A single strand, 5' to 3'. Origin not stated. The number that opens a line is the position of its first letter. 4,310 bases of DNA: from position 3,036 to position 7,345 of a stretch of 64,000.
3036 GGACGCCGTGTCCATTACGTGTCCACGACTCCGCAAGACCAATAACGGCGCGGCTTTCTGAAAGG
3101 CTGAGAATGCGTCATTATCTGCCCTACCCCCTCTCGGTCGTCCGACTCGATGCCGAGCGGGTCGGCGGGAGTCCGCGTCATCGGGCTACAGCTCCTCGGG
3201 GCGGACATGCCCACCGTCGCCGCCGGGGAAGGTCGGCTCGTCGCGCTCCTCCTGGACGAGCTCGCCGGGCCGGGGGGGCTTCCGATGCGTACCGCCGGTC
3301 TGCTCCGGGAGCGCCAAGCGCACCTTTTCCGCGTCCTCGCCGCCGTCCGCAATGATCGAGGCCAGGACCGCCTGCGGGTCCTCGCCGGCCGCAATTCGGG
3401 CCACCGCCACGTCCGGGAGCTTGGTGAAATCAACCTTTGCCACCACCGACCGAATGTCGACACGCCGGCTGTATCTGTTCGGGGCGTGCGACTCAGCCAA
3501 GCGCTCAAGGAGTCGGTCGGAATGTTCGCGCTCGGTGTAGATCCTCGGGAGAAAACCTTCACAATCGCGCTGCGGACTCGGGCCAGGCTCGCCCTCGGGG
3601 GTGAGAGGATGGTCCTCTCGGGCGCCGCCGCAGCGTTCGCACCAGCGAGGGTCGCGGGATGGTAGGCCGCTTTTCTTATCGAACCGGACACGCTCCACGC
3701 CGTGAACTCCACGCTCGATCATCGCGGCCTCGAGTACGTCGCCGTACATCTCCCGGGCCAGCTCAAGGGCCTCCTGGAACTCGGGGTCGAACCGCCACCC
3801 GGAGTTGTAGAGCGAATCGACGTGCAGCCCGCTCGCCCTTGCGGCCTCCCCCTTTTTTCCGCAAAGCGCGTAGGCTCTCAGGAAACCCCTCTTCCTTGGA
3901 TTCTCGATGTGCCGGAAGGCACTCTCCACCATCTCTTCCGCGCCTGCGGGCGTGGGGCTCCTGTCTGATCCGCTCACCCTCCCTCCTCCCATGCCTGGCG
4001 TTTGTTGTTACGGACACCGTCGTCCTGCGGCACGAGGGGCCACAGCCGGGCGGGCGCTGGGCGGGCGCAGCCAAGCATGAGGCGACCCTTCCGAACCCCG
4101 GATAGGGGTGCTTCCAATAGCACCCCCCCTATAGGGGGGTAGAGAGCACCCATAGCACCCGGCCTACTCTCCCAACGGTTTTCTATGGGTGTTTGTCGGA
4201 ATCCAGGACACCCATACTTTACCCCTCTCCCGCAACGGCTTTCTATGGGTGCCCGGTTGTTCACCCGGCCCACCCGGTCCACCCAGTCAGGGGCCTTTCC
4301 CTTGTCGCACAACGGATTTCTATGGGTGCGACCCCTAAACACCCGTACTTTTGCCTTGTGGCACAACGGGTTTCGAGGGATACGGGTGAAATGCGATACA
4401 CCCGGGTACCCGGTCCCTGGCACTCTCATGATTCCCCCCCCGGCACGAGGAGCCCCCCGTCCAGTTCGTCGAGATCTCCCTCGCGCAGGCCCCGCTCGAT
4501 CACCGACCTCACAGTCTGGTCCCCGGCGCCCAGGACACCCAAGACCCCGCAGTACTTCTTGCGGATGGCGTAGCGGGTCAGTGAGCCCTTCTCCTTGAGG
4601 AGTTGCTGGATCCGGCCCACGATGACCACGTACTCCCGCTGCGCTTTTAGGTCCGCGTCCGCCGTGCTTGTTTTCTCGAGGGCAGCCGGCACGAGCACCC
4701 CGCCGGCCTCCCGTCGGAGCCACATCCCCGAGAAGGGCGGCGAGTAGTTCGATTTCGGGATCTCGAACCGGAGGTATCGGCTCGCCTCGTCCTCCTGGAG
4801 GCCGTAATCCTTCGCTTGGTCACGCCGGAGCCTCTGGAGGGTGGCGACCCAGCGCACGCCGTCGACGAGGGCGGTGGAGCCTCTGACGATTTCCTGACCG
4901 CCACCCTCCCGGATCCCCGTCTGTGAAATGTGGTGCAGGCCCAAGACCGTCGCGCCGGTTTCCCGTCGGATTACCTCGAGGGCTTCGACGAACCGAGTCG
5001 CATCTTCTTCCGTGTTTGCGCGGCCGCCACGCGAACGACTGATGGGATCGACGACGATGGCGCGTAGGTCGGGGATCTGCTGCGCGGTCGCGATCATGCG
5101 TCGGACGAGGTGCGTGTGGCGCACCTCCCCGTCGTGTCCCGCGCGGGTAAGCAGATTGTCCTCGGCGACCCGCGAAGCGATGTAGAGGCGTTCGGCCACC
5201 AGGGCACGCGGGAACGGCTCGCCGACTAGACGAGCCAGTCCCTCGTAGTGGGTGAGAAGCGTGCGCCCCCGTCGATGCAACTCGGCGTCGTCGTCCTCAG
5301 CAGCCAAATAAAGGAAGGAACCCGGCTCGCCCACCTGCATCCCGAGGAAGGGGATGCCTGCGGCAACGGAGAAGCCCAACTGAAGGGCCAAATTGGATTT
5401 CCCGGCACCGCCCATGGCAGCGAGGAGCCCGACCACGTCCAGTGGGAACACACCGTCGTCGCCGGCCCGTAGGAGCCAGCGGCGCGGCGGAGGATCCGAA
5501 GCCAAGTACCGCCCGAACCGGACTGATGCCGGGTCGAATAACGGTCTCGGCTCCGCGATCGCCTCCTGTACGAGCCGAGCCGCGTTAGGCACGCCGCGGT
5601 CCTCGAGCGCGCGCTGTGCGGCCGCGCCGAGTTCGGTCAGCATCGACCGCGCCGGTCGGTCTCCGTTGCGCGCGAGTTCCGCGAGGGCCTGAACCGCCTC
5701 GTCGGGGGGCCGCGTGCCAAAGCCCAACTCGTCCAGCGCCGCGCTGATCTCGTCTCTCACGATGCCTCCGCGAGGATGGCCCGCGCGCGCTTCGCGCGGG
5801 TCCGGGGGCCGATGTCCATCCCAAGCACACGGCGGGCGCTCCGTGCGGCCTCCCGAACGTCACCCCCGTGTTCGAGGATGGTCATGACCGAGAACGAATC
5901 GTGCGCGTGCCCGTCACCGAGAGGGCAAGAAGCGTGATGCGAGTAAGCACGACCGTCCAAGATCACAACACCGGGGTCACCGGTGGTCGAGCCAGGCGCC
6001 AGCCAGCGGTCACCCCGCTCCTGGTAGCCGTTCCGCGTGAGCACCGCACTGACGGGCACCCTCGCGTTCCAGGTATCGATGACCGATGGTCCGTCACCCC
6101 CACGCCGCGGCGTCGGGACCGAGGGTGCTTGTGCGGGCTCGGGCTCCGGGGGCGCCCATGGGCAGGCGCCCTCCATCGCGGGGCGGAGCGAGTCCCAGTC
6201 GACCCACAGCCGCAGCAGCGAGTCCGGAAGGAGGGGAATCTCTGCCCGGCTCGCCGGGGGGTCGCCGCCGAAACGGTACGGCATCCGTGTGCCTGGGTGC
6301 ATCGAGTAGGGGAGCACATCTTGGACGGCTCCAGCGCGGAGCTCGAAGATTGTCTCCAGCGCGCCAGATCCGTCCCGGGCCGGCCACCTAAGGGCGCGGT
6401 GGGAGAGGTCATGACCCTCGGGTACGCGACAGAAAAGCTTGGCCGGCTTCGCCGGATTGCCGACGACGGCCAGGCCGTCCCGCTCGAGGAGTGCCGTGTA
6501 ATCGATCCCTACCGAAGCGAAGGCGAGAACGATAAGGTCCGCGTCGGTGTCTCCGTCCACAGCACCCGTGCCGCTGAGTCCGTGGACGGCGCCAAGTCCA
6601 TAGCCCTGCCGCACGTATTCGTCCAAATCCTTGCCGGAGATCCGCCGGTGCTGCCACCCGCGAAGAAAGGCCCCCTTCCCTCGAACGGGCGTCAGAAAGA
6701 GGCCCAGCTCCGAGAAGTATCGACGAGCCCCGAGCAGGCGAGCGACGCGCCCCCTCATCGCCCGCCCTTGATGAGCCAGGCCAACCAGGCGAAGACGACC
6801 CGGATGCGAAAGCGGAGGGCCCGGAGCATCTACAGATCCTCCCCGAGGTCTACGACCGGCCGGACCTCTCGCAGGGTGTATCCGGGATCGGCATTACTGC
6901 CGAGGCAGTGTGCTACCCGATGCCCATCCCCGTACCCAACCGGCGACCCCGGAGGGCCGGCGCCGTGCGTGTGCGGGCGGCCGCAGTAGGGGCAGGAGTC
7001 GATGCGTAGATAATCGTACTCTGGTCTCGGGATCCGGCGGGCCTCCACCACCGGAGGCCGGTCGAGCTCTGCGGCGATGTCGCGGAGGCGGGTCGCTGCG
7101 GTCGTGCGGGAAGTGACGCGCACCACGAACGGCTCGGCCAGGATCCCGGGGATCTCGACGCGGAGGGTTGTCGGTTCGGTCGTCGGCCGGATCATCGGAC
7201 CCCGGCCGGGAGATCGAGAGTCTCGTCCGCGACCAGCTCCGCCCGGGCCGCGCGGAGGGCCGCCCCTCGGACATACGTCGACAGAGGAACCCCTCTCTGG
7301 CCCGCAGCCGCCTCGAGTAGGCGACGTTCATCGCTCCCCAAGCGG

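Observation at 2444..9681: Compact phage-satellite-like (PICI/P4-style) integrative island next to tRNA-Cys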

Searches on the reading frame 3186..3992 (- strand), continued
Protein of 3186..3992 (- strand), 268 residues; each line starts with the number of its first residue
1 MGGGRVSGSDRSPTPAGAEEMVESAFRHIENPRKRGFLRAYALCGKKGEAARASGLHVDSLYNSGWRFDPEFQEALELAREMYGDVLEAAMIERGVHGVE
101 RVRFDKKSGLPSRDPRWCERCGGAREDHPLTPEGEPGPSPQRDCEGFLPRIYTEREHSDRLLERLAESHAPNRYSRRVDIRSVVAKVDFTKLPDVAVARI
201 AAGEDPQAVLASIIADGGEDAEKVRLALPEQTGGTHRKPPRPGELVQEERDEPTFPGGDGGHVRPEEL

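Call 64: search_protein_families(library=pfam, proteins=[L009:13-2640:+, L009:2637-2921:+, L009:4172-4525:+, L009:4852-5307:-, L009:5397-5627:+, L010:6926-9415:+, L010:6006-6554:-, L010:6555-6914:-, L010:5914-6132:+, L010:3490-4755:+], max_evalue=0.01)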
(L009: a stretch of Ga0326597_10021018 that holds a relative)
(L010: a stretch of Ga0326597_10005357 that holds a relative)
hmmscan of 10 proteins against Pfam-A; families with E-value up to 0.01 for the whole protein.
L009:13-2640:+ (875 aa): 3 families
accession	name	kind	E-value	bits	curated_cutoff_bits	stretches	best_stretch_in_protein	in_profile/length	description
PF01807.25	Zn_ribbon_DnaG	-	1.9e-21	76.1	24.9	1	2-66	29-93/98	CHC2 zinc finger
PF19263.5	DUF5906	-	2.2e-21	77.1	27.6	1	564-672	1-114/114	Family of unknown function (DUF5906)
PF05272.17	VapE-like_dom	-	3.8e-05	23.7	25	1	536-684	29-172/217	Virulence-associated protein E-like domain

L009:2637-2921:+ (94 aa): 0 families

L009:4172-4525:+ (117 aa): 2 families
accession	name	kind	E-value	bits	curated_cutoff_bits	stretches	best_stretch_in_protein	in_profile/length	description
PF12728.13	HTH_17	-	0.00012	22.7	27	1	49-90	2-43/51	Helix-turn-helix domain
PF13338.12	AbiEi_4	-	0.00064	20.2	25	1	39-75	4-39/49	Transcriptional regulator, AbiEi antitoxin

L009:4852-5307:- (151 aa): 0 families

L009:5397-5627:+ (76 aa): 0 families

L010:6926-9415:+ (829 aa): 3 families
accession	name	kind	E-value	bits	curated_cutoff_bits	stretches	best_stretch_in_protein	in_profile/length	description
PF01807.25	Zn_ribbon_DnaG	-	4.1e-25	87.9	24.9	1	11-101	4-93/98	CHC2 zinc finger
PF19263.5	DUF5906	-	1.2e-11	45.7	27.6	1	551-663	1-114/114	Family of unknown function (DUF5906)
PF13362.12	Toprim_3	-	8.1e-09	36.3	27.2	1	229-336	2-95/95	Toprim domain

L010:6006-6554:- (182 aa): 0 families

L010:6555-6914:- (119 aa): 0 families

L010:5914-6132:+ (72 aa): 1 family
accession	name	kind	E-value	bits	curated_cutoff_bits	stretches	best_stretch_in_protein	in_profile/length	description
PF12728.13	HTH_17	-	4.2e-08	33.8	27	1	14-62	1-49/51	Helix-turn-helix domain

L010:3490-4755:+ (421 aa): 1 family
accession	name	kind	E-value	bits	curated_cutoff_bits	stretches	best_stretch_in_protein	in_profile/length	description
PF03916.19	NrfD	-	2.7e-29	103.2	25.8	1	49-339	2-299/313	Polysulphide reductase, NrfD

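Call 67: search_protein_families(library=pfam, proteins=[L009:5725-7983:+, L009:8046-8429:-, L003:3519-4040:+, L003:4219-4764:-, L003:4959-5462:+, L003:3-1394:+, L010:5591-5917:+, L010:4949-5425:-, L010:5392-6129:-, L004:1561-1962:+], max_evalue=0.01)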
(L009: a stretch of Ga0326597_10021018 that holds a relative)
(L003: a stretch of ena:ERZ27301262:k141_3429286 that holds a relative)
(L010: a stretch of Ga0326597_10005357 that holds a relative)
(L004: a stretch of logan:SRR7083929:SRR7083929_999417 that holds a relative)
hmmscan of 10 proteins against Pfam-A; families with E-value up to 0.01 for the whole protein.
L009:5725-7983:+ (752 aa): 2 families
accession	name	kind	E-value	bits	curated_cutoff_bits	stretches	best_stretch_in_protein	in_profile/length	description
PF13166.12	AAA_13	-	1.1e-11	44.6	36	1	340-526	390-583/713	AAA domain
PF02463.25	SMC_N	-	0.00014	21.9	40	1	278-521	135-206/220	RecF/RecN/SMC N terminal domain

L009:8046-8429:- (127 aa): 3 families
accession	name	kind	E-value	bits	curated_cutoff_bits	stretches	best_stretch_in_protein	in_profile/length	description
PF01381.28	HTH_3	-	5.3e-06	26.8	23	1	76-124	5-52/55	Helix-turn-helix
PF13560.12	HTH_31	-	9.5e-05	23.1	27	1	76-124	10-58/64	Helix-turn-helix domain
PF12728.13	HTH_17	-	0.0054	17.4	27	0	82-105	2-26/51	Helix-turn-helix domain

L003:3519-4040:+ (173 aa): 0 families

L003:4219-4764:- (181 aa): 0 families

L003:4959-5462:+ (167 aa): 0 families

L003:3-1394:+ (463 aa): 2 families
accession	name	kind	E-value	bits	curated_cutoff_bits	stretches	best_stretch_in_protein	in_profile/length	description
PF19263.5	DUF5906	-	1.1e-14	55.5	27.6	1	205-313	1-110/114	Family of unknown function (DUF5906)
PF08706.16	D5_N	-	1.6e-06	28.9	22.4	1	85-169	69-142/145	D5 N terminal like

L010:5591-5917:+ (108 aa): 0 families

L010:4949-5425:- (158 aa): 0 families

L010:5392-6129:- (245 aa): 0 families

L004:1561-1962:+ (133 aa): 1 family
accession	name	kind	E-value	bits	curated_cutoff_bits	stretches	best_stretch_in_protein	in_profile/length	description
PF23451.1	Zn_ribbon_PaaD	-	0.0018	18.3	27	1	82-101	14-33/53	PaaD zinc beta ribbon domain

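Call 121: search_protein_representatives(alignment_id=A1)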
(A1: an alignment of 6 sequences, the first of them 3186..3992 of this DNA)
Query: 6 sequences, 270 profile positions. Proteins with E-value up to 0.001 (for the whole library): 2727; up to 1e-10: 338; up to 1e-30: 48. The best 150 are listed.
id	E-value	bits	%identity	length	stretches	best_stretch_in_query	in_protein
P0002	1.5e-149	512.8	-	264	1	1-270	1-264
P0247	3.0e-83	295.5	-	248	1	1-210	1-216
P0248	1.8e-67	243.8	-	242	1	18-231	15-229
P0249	1.4e-64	234.2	-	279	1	18-269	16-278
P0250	1.7e-60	220.8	-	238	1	5-226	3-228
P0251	9.0e-60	218.5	-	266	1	20-264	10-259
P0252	7.6e-53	195.8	-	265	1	15-229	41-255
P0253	1.0e-52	195.3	-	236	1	27-214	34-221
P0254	6.8e-52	192.6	-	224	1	19-208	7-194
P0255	1.3e-51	191.7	-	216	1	18-212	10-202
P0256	3.2e-51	190.4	-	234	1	19-211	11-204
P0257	3.6e-51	190.3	-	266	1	21-220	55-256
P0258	5.7e-50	186.3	-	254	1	15-226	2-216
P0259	3.2e-49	183.9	-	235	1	17-228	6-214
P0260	1.6e-48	181.6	-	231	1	19-217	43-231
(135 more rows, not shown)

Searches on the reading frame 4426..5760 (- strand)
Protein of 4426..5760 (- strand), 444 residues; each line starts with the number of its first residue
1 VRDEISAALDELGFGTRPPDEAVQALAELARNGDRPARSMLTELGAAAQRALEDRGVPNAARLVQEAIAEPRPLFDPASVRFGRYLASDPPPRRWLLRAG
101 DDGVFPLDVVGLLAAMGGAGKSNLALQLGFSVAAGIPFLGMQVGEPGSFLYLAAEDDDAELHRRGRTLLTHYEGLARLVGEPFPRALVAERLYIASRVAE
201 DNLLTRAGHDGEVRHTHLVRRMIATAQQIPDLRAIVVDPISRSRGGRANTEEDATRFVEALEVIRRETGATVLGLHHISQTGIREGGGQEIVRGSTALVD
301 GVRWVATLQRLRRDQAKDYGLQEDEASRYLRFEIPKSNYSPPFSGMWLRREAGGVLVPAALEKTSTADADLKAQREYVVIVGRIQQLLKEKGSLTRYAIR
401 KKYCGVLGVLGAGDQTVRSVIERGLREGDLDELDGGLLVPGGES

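Call 4: search_protein_families(library=pfam, proteins=[window:4426-5760:-], max_evalue=0.1)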
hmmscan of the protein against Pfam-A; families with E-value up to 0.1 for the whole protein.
window:4426-5760:- (444 aa): 1 family
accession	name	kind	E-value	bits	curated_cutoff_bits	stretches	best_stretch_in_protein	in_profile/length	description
PF13481.12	AAA_25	-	1.3e-37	129.8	27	1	76-280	6-192/195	AAA domain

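Call 9: search_protein_families(library=phrogs, proteins=[window:4426-5760:-], max_evalue=0.01)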
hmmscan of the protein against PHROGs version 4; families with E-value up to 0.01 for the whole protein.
window:4426-5760:- (444 aa): 11 families
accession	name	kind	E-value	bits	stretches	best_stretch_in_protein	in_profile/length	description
phrog_25693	-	unknown function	3.6e-19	69.7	1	89-350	35-279/405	-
phrog_906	-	DNA, RNA and nucleotide metabolism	8.9e-15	55.5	1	57-317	487-705/872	DNA polymerase/primase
phrog_3123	-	unknown function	1.2e-14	54.9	1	102-300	335-528/583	-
phrog_2850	-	unknown function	4e-11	43.5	2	231-285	259-314/465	-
phrog_6012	-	DNA, RNA and nucleotide metabolism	1.5e-08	35.3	1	89-298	131-316/447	DNA helicase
phrog_2597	-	DNA, RNA and nucleotide metabolism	1.5e-08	34.7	1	217-280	454-516/747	DNA primase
phrog_239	-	DNA, RNA and nucleotide metabolism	3e-07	30.8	1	105-310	355-555/801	DNA primase/helicase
phrog_6357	-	unknown function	5.5e-06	26.9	0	106-169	29-86/321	-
phrog_3228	-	DNA, RNA and nucleotide metabolism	7.3e-06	25.6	0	249-317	499-563/766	replicative helicase-primase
phrog_1284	-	unknown function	9.3e-05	22.9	1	102-167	29-93/306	-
phrog_243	-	DNA, RNA and nucleotide metabolism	0.00013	22.1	0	233-282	144-195/273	DnaB-like replicative helicase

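Call 10: search_protein_families(library=ncbifam, proteins=[window:4426-5760:-], max_evalue=0.01)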
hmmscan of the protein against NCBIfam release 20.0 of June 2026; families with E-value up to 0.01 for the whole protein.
window:4426-5760:- (444 aa): 0 families

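Call 11: find_encoding_contigs(protein=window:4426-5760:-, flank=10000, max_places=6)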
Protein window:4426-5760:- (444 aa): 1 contig read that carries it; 1 place shown.
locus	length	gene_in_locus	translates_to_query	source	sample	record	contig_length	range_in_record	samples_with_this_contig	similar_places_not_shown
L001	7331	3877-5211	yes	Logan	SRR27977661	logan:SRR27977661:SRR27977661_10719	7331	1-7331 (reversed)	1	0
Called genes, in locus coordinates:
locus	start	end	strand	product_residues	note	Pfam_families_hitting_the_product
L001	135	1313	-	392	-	PF02899:Phage_int_SAM_1 (weak), PF00589:Phage_integrase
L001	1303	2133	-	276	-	-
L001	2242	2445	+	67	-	-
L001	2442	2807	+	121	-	-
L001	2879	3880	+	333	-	PF09250:Prim-Pol (weak)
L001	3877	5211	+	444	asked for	PF13481:AAA_25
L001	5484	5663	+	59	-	-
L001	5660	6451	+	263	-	-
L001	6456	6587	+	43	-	-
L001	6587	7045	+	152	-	-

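Call 61: find_related_loci(query=window:4426-5760:-, collection=viral_contigs, flank=10000)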
Query window:4426-5760:- (444 aa) in viral_contigs; peptide patterns used: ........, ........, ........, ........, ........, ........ (x = any residue, [..] = any of these).
13 stretches matched a pattern; 3 encode a relative of the query (tblastn E <= 1e-3); 3 distinct loci.
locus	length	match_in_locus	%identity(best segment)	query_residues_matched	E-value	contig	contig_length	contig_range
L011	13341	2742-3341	34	86-303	4e-13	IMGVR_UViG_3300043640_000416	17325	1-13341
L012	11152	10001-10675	33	53-283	4e-11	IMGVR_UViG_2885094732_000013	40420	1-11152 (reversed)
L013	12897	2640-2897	47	77-164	1e-9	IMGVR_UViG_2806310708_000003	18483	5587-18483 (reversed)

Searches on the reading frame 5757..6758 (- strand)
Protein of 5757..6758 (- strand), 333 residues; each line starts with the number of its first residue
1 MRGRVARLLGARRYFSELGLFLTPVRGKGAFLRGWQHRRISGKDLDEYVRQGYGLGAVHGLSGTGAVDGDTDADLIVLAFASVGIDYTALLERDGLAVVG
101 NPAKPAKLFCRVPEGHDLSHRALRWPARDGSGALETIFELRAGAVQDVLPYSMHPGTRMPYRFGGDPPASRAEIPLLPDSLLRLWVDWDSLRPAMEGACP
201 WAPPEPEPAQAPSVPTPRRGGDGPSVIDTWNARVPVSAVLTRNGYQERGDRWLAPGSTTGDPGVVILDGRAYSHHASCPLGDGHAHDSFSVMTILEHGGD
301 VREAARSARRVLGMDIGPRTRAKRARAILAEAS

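Call 4: search_protein_families(library=pfam, proteins=[window:5757-6758:-], max_evalue=0.1)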
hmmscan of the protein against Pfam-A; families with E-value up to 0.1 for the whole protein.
window:5757-6758:- (333 aa): 1 family
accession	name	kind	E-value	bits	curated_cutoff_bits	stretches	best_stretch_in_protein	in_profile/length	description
PF09250.16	Prim-Pol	-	1e-06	29.7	22.8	1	11-178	1-156/158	Bifunctional DNA primase/polymerase, N-terminal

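Call 9: search_protein_families(library=phrogs, proteins=[window:5757-6758:-], max_evalue=0.01)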
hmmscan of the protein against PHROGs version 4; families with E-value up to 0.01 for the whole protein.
window:5757-6758:- (333 aa): 1 family
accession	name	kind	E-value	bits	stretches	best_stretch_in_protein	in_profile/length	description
phrog_1156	-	DNA, RNA and nucleotide metabolism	4.6e-11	43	1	19-303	24-308/855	DNA primase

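Call 10: search_protein_families(library=ncbifam, proteins=[window:5757-6758:-], max_evalue=0.01)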
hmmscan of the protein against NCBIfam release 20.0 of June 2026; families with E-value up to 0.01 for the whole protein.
window:5757-6758:- (333 aa): 0 families

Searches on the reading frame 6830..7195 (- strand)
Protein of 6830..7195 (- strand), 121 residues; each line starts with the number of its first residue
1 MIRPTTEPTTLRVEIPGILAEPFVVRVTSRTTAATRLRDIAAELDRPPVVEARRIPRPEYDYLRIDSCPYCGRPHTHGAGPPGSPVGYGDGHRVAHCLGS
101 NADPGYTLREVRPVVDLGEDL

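Call 4: search_protein_families(library=pfam, proteins=[window:6830-7195:-], max_evalue=0.1)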
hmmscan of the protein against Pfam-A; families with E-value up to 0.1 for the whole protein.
window:6830-7195:- (121 aa): 0 families

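Call 9: search_protein_families(library=phrogs, proteins=[window:6830-7195:-], max_evalue=0.01)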
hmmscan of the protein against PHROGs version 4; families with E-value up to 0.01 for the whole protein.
window:6830-7195:- (121 aa): 0 families

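Call 10: search_protein_families(library=ncbifam, proteins=[window:6830-7195:-], max_evalue=0.01)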
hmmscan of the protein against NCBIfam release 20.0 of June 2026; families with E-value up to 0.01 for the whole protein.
window:6830-7195:- (121 aa): 0 families

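Call 58: search_protein_families(library=pfam, proteins=[window:6830-7195:-], max_evalue=0.1)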
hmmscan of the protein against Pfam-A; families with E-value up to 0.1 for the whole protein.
window:6830-7195:- (121 aa): 0 families
